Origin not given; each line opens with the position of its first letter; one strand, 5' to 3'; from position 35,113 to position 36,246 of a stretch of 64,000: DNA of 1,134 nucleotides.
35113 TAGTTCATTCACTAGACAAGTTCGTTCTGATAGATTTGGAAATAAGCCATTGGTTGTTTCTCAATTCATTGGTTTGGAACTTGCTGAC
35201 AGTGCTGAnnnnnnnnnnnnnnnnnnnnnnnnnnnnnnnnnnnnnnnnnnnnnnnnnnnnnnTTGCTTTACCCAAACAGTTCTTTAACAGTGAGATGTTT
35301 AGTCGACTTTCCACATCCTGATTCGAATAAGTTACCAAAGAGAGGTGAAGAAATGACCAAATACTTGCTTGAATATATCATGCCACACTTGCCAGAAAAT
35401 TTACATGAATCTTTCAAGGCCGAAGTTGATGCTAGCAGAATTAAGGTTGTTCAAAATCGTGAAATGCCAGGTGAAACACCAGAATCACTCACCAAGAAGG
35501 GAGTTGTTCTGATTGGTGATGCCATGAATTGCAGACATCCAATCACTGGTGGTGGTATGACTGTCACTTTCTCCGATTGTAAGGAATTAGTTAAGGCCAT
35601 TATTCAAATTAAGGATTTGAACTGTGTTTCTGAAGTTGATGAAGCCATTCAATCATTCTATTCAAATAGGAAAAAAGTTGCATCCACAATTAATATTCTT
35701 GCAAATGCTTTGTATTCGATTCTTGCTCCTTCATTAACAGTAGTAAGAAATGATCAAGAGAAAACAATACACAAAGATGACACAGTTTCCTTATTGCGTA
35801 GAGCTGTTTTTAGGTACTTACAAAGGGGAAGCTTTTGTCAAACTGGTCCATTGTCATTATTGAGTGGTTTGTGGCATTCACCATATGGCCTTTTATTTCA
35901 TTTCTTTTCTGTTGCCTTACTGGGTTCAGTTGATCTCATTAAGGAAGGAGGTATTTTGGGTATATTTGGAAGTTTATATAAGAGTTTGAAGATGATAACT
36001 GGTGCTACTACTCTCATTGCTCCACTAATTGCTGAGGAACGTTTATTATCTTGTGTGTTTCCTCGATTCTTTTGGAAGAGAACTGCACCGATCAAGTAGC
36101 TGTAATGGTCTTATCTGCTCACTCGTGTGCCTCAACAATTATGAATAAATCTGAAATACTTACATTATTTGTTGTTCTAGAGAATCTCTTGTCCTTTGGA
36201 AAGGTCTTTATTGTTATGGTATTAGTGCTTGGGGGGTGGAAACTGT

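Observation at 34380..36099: Tandem squalene monooxygenase duplication; copy B has a swapped N-terminal exon and a -1 frame break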

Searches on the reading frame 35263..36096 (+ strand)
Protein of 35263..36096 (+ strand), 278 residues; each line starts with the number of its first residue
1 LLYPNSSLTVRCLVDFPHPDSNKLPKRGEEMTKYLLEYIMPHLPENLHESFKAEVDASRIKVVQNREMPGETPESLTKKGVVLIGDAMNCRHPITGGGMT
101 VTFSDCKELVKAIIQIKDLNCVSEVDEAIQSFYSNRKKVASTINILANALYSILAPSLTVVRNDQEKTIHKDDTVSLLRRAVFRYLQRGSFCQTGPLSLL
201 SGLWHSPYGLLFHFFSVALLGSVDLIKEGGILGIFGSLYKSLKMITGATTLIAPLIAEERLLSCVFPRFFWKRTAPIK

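Call 6: search_protein_families(library=pfam, proteins=[window:35263-36096:+])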
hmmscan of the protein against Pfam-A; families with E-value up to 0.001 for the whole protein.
seq(278 aa): 1 family
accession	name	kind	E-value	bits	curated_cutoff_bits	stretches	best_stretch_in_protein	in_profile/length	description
PF08491.16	SE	-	1.3e-58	198.7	20.1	1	1-237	57-274/276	Squalene epoxidase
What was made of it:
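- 35263..36099 (+): Copy B downstream frame: the SE domain, 278 codons, open to the stop at 36097-36099. PF08491 scores 198.7 bits (call 6).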
